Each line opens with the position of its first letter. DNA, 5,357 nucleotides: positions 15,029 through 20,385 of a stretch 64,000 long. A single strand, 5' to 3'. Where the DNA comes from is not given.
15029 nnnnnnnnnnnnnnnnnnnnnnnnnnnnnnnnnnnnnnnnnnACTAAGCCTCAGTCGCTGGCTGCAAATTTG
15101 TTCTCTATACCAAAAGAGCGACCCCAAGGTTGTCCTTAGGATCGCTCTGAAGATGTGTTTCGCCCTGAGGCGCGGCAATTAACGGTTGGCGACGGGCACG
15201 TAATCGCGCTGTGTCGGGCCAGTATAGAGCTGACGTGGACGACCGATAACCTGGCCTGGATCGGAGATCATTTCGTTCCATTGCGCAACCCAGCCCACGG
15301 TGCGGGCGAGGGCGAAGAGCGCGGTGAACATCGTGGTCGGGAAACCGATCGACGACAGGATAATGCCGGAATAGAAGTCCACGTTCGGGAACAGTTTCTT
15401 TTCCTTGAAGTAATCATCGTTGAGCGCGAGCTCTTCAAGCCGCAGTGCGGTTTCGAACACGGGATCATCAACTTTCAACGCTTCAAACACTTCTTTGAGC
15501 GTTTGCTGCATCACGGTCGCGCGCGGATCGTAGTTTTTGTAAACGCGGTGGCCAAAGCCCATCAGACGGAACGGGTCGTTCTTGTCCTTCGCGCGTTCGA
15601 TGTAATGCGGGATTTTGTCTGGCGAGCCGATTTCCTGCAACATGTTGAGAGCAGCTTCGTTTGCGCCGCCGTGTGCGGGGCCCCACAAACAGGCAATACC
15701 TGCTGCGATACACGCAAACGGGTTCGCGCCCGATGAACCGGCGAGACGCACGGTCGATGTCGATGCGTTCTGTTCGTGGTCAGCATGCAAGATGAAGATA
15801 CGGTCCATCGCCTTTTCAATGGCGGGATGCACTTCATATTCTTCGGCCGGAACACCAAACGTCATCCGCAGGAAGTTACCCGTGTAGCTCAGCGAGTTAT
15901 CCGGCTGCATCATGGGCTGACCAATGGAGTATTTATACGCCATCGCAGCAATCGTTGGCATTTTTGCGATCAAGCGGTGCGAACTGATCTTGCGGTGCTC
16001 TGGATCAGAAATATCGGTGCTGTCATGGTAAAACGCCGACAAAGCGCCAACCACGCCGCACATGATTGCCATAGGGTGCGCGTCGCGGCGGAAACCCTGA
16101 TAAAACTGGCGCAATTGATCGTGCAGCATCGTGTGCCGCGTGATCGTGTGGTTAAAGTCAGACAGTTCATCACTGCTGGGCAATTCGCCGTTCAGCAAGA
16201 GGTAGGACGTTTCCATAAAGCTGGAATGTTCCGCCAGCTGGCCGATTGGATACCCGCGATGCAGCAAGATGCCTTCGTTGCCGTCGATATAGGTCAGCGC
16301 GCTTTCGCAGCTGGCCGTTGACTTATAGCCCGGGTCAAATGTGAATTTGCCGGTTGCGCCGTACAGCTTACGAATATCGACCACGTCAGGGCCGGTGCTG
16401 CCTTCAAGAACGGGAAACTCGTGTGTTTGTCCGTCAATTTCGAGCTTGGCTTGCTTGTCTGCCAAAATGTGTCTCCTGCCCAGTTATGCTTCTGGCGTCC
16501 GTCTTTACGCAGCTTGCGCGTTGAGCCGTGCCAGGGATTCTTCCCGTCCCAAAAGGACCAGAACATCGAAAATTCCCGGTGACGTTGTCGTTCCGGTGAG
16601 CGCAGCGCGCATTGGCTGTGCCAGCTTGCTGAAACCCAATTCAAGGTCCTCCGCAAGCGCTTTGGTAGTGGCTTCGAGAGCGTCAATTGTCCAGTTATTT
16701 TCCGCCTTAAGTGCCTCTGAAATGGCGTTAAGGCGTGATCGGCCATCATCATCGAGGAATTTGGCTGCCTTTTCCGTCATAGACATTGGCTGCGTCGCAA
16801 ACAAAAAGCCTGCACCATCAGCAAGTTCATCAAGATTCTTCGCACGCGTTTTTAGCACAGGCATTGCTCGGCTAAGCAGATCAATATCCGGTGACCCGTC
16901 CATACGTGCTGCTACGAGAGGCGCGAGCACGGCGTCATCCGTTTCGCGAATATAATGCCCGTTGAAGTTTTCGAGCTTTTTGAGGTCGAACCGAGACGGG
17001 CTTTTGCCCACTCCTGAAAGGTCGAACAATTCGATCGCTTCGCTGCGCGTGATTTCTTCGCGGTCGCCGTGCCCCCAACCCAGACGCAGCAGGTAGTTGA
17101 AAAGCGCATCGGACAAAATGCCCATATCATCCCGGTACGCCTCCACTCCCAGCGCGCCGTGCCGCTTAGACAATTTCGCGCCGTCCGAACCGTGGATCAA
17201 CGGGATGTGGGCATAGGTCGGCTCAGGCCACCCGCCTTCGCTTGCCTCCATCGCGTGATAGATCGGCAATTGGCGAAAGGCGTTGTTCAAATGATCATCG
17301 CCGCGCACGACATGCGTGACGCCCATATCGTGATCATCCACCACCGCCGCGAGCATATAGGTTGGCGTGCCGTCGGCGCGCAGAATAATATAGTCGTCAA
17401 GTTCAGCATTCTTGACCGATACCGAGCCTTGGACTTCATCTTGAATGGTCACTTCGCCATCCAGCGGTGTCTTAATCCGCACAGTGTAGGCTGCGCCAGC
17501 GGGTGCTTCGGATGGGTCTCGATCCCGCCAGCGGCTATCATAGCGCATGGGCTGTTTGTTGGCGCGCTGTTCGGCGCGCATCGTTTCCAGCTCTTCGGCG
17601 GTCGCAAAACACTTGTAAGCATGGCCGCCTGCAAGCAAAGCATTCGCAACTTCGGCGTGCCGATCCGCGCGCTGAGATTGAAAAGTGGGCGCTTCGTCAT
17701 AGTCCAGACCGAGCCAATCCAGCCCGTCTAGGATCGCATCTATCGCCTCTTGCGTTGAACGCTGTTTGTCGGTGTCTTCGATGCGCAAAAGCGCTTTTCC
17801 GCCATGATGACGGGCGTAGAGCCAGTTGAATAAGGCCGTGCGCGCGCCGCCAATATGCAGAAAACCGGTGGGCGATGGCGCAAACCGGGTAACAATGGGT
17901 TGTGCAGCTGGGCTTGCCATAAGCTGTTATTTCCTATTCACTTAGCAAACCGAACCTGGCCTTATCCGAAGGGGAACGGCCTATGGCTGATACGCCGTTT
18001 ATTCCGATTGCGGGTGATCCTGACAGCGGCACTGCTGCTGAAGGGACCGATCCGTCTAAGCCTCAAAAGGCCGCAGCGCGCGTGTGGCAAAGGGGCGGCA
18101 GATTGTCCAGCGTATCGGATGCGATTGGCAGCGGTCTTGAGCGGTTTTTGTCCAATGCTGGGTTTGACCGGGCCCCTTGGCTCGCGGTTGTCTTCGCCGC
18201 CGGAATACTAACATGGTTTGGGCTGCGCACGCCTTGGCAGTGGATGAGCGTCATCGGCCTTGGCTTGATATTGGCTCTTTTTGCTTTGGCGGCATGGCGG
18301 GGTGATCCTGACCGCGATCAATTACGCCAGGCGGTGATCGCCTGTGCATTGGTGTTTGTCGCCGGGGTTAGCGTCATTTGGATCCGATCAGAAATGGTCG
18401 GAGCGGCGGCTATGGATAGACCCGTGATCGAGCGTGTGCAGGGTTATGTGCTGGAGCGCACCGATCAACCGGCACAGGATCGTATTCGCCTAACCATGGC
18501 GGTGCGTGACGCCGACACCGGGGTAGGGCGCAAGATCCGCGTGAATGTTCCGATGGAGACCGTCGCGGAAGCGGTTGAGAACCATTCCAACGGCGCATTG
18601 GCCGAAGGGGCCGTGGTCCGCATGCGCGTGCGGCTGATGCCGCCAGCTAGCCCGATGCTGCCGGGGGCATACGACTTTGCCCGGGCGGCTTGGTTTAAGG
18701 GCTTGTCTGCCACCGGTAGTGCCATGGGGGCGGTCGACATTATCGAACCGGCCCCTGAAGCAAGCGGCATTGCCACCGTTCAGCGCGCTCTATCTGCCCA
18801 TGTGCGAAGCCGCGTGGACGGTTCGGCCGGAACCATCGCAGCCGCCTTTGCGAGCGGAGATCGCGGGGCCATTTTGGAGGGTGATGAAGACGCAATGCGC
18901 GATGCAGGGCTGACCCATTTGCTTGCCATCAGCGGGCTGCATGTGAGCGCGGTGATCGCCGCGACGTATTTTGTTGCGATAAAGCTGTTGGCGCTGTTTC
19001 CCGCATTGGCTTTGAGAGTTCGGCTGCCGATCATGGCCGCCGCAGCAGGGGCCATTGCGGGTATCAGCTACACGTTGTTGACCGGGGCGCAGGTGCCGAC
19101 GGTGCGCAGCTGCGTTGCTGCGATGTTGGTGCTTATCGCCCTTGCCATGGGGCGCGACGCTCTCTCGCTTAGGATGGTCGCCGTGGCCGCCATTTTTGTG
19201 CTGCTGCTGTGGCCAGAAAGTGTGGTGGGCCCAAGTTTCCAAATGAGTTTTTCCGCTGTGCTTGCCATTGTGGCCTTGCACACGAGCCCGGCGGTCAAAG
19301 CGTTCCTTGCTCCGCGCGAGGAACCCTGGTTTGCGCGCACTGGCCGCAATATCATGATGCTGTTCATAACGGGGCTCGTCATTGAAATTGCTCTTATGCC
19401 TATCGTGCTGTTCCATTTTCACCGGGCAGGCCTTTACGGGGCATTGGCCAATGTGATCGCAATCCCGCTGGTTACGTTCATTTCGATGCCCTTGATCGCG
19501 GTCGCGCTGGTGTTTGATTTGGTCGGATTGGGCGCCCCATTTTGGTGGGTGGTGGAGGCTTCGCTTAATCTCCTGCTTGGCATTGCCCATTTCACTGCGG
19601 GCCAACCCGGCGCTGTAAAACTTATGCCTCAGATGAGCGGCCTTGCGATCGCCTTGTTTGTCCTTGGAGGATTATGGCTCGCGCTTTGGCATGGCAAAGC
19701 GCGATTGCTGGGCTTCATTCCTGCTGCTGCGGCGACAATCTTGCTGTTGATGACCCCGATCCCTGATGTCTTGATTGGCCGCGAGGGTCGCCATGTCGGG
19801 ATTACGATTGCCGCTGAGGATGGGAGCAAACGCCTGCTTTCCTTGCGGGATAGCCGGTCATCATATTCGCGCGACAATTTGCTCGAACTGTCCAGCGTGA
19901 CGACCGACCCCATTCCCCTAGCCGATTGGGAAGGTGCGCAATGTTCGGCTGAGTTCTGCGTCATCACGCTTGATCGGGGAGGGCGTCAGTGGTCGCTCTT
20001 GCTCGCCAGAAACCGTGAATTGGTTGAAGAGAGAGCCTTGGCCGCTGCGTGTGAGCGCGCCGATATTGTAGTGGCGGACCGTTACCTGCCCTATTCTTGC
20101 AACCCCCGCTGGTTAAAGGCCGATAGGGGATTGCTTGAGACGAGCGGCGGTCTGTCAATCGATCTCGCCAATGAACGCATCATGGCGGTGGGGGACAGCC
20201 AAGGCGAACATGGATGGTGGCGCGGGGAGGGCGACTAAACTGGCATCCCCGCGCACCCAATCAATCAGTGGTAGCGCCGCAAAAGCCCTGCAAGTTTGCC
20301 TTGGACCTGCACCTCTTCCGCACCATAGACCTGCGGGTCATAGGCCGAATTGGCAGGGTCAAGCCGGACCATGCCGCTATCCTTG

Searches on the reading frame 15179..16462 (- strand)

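Call 16: search_protein_families(library=pfam, proteins=[window:15179-16462:-], max_evalue=0.00001)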
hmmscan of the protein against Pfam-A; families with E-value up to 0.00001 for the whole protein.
window:15179-16462:- (427 aa): 1 family
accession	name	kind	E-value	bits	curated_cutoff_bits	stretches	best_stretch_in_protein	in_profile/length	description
PF00285.26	Citrate_synt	-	4.4e-138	460.6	27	1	45-410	1-357/357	Citrate synthase, C-terminal domain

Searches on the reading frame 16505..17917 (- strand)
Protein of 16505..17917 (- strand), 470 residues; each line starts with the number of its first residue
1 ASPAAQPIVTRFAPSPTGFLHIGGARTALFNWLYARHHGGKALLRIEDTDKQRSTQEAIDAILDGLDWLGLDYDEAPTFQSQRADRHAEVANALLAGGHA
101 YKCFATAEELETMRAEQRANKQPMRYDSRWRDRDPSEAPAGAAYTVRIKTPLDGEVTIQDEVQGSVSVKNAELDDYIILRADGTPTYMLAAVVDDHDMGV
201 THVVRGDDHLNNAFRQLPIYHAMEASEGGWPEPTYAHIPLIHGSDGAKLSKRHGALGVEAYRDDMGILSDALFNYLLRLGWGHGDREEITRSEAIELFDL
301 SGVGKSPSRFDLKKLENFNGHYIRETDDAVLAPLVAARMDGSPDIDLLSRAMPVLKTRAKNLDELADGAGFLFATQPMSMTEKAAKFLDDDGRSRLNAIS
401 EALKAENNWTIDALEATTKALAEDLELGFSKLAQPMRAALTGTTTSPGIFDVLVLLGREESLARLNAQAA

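Call 16: search_protein_families(library=pfam, proteins=[window:16505-17917:-], max_evalue=0.00001)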
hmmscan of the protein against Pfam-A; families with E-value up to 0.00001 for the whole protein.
window:16505-17917:- (470 aa): 2 families
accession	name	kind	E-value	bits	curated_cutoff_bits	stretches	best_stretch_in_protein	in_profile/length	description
PF00749.27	tRNA-synt_1c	-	4e-91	305.6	23.4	1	8-316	2-313/314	tRNA synthetases class I (E and Q), catalytic domain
PF19269.4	Anticodon_2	-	4.4e-34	118.3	23.6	1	343-467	11-139/141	Anticodon binding domain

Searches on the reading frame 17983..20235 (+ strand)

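Call 16: search_protein_families(library=pfam, proteins=[window:17983-20235:+], max_evalue=0.00001)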
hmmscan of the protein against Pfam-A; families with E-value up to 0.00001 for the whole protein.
window:17983-20235:+ (751 aa): 2 families
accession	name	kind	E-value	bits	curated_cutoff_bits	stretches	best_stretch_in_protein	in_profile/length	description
PF03772.21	Competence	-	3.2e-56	191.1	23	1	291-571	3-268/270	Competence protein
PF13567.11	DUF4131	-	5.8e-16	59.1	31.6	1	86-251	5-163/165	Domain of unknown function (DUF4131)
